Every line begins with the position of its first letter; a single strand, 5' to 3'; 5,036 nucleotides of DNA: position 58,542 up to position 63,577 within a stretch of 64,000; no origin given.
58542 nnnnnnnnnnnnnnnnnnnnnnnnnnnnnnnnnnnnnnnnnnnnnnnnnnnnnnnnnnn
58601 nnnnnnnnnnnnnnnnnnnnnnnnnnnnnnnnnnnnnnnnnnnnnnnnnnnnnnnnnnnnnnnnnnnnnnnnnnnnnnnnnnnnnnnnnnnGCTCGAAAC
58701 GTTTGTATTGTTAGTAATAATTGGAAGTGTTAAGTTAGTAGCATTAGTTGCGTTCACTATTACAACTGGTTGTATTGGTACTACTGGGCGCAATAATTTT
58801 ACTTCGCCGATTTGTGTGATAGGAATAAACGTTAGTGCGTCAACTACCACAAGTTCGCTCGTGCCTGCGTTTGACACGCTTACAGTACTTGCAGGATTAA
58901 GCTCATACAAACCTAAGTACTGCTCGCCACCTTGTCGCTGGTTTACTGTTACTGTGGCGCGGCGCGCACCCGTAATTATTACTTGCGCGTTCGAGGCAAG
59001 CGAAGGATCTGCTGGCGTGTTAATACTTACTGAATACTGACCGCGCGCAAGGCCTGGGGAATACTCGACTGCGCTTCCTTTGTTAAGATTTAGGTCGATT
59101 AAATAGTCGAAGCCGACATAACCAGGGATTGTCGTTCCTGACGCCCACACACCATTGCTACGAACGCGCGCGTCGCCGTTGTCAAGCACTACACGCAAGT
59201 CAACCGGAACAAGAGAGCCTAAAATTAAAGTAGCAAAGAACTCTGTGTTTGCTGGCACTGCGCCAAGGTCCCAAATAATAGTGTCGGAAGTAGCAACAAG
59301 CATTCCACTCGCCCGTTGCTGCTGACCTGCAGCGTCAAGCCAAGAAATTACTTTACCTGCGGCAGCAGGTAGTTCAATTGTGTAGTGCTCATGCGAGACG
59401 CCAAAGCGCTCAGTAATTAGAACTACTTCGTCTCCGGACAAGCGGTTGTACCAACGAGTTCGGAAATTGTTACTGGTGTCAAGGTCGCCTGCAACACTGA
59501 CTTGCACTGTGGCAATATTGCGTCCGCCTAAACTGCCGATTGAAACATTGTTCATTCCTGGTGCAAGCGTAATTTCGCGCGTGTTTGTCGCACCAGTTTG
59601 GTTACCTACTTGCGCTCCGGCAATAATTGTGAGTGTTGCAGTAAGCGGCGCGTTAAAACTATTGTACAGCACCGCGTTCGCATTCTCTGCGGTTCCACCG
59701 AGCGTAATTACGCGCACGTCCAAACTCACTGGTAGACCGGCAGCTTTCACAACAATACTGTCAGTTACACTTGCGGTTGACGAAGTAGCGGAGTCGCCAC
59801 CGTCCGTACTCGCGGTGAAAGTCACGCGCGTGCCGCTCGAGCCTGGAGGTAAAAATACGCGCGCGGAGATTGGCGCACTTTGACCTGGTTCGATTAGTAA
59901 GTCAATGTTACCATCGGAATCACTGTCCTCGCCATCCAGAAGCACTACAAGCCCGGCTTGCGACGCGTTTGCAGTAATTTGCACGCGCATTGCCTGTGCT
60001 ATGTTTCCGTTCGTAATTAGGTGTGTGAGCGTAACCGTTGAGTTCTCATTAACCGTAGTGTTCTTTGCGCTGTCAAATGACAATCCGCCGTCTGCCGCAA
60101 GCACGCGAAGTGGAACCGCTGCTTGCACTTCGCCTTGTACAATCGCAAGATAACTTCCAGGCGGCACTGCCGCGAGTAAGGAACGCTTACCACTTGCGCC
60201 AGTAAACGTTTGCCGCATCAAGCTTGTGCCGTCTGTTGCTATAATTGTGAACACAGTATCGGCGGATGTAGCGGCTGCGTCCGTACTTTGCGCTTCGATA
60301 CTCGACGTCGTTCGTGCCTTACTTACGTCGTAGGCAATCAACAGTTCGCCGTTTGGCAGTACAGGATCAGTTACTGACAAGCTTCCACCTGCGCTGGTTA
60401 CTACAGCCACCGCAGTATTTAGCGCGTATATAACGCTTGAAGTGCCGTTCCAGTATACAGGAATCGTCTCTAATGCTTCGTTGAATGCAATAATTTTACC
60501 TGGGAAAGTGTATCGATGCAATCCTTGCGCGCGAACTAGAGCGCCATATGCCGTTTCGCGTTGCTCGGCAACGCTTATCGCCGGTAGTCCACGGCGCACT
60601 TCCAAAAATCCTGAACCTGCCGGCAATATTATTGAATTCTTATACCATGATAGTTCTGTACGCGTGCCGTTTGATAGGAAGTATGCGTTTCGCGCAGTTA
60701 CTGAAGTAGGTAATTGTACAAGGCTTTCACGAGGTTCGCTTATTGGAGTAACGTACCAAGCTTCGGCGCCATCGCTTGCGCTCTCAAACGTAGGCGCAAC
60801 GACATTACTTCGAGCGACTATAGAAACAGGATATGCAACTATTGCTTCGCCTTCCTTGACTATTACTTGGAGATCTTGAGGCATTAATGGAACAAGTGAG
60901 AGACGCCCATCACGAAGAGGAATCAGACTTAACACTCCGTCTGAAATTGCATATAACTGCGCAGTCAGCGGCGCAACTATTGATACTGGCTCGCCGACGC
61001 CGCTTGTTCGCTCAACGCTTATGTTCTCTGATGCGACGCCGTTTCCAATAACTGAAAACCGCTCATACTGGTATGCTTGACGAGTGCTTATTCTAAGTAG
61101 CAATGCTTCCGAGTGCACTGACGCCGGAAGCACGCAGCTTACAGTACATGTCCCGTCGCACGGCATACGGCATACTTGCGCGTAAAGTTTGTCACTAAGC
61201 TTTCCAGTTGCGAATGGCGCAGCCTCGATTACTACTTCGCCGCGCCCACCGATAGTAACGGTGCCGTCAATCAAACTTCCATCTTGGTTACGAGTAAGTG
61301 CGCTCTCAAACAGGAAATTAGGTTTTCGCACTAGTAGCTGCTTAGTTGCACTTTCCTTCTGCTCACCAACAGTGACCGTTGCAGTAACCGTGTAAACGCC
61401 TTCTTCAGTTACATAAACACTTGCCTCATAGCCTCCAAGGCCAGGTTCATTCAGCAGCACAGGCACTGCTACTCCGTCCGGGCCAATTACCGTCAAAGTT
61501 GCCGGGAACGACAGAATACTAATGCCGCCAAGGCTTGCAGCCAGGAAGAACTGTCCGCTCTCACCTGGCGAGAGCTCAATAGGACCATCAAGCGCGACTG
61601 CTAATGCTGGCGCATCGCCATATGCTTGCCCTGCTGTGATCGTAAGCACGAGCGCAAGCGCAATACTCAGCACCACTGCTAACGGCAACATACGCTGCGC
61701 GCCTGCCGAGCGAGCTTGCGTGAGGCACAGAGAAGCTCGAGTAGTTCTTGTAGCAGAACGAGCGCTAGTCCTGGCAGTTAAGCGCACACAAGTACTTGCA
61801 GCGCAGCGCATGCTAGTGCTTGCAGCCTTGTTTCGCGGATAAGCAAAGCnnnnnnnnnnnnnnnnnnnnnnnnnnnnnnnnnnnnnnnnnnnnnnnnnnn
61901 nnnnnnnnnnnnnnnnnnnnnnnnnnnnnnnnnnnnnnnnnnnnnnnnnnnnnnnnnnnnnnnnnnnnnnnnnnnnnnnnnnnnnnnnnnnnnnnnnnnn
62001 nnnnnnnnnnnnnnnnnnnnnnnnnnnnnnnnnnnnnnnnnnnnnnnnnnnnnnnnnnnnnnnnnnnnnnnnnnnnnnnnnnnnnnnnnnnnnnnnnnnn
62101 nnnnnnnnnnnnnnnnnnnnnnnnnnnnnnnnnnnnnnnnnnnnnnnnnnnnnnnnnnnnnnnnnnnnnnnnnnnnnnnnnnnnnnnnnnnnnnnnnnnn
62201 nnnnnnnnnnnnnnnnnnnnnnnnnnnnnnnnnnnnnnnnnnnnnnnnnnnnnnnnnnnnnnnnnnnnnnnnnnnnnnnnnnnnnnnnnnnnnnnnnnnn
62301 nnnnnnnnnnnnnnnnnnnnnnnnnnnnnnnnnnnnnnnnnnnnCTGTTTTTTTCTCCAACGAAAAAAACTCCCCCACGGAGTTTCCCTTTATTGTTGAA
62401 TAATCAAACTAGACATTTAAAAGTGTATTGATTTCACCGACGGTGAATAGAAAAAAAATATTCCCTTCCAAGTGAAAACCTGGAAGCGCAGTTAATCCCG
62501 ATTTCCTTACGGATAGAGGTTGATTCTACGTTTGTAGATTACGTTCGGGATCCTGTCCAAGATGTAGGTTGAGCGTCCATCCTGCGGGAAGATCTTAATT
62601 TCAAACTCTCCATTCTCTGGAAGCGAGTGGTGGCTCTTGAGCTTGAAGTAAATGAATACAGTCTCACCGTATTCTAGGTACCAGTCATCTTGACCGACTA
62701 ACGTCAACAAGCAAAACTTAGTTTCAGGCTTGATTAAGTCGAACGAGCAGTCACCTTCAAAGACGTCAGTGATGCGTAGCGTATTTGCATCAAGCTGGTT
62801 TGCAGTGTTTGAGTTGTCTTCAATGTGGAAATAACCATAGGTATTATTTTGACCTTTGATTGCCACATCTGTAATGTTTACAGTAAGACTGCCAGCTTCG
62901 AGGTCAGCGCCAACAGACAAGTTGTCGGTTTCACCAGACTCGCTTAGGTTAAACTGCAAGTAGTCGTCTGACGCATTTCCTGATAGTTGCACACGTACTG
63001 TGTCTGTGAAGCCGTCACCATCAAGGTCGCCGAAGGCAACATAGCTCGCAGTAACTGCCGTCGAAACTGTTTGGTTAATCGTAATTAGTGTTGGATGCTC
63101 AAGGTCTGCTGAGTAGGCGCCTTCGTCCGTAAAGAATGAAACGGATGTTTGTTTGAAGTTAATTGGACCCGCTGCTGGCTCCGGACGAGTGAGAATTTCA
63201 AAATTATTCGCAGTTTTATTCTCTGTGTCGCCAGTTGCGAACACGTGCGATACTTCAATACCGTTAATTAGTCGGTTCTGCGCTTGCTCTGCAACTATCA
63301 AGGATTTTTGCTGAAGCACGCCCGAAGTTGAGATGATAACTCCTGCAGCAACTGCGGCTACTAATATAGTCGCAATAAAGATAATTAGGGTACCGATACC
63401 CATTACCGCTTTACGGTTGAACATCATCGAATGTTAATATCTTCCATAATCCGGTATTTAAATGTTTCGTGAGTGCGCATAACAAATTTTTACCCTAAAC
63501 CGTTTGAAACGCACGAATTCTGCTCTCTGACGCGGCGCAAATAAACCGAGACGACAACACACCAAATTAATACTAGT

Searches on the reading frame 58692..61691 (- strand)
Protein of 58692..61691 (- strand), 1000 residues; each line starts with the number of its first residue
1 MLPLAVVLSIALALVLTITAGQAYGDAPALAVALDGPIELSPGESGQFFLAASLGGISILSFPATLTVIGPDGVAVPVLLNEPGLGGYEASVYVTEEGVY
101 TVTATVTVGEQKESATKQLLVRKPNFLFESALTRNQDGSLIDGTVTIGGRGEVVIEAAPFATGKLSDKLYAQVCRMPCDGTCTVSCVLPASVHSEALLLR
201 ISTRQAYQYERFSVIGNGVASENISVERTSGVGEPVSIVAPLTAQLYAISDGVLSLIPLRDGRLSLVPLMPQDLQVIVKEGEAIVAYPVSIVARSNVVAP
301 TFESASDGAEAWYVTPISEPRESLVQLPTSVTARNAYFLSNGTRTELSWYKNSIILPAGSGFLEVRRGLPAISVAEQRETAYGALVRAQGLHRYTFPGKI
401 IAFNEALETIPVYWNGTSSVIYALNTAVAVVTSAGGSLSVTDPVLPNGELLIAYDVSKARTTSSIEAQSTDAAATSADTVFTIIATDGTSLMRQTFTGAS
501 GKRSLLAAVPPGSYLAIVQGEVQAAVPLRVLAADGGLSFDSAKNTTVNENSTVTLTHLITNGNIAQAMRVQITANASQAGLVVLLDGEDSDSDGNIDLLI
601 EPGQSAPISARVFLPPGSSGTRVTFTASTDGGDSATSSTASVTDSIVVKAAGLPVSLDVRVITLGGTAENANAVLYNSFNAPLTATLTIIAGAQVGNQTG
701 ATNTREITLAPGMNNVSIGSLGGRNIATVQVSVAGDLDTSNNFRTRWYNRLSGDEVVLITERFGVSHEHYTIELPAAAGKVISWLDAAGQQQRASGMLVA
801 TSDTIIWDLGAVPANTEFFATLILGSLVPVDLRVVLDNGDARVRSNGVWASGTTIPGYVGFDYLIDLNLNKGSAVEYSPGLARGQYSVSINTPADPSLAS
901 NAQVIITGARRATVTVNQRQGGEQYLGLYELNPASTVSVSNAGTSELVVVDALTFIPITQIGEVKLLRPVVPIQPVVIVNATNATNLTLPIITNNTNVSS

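Call 52: search_protein_families(library=pfam, proteins=[window:58692-61691:-], max_evalue=1)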
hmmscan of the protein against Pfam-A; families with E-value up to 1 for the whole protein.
window:58692-61691:- (1000 aa): 2 families
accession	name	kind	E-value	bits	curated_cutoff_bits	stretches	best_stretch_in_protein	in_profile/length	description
PF25275.1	Golvesin_C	-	1.9e-12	47.8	31.6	1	834-955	1-130/132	Golvesin C-terminal domain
PF00630.25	Filamin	-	0.13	13.6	26.9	0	64-106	40-82/93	Filamin/ABP280 repeat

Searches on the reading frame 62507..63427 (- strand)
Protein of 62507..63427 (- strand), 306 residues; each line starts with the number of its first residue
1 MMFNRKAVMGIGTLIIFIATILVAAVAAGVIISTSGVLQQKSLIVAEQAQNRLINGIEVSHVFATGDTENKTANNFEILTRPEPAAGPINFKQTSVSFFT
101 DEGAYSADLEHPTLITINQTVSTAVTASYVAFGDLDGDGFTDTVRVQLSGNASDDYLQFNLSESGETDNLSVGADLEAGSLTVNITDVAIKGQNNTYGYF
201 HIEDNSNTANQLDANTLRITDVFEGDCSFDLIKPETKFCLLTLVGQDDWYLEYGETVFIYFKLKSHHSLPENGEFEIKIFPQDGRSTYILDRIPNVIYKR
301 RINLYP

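Call 12: search_protein_families(library=pfam, proteins=[window:62507-63427:-])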
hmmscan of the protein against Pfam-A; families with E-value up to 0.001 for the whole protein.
window:62507-63427:- (306 aa): 1 family
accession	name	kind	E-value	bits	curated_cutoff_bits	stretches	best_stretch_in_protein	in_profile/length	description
PF01917.21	Arch_flagellin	-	8.2e-23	81.9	29.5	1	9-288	3-159/162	Archaebacterial flagellin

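Call 47: find_encoding_contigs(protein=window:62507-63427:-, flank=10000, max_places=10)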
Protein window:62507-63427:- (306 aa): 3 contigs read that carry it; 3 places shown.
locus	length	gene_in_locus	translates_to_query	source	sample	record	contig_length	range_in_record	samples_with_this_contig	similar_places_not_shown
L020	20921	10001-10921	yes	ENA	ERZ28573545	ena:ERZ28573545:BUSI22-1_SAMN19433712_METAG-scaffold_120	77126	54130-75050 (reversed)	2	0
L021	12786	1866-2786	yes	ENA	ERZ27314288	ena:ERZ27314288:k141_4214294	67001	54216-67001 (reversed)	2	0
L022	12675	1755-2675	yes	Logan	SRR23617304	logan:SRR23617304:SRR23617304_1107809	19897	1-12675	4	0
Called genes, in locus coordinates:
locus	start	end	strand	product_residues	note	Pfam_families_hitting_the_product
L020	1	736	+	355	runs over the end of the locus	PF00091:Tubulin, PF12327:FtsZ_C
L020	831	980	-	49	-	-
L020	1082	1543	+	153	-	-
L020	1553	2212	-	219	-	PF09997:DUF2238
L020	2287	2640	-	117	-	-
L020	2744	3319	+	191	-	PF08069:Ribosomal_S13_N, PF00312:Ribosomal_S15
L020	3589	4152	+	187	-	PF00581:Rhodanese, PF11127:YgaP-like_TM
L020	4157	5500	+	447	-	PF00753:Lactamase_B, PF00581:Rhodanese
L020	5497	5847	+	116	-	PF01978:TrmB (weak), PF21984:DnaD_N (weak)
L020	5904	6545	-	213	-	-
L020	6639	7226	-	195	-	PF01917:Flagellin_arch-type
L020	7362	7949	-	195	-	PF01917:Flagellin_arch-type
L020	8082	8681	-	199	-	PF01917:Flagellin_arch-type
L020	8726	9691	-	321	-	PF17125:Methyltr_RsmF_N, PF01189:Methyltr_RsmB-F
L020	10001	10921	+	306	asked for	PF01917:Flagellin_arch-type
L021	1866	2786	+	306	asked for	PF01917:Flagellin_arch-type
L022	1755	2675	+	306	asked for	PF01917:Flagellin_arch-type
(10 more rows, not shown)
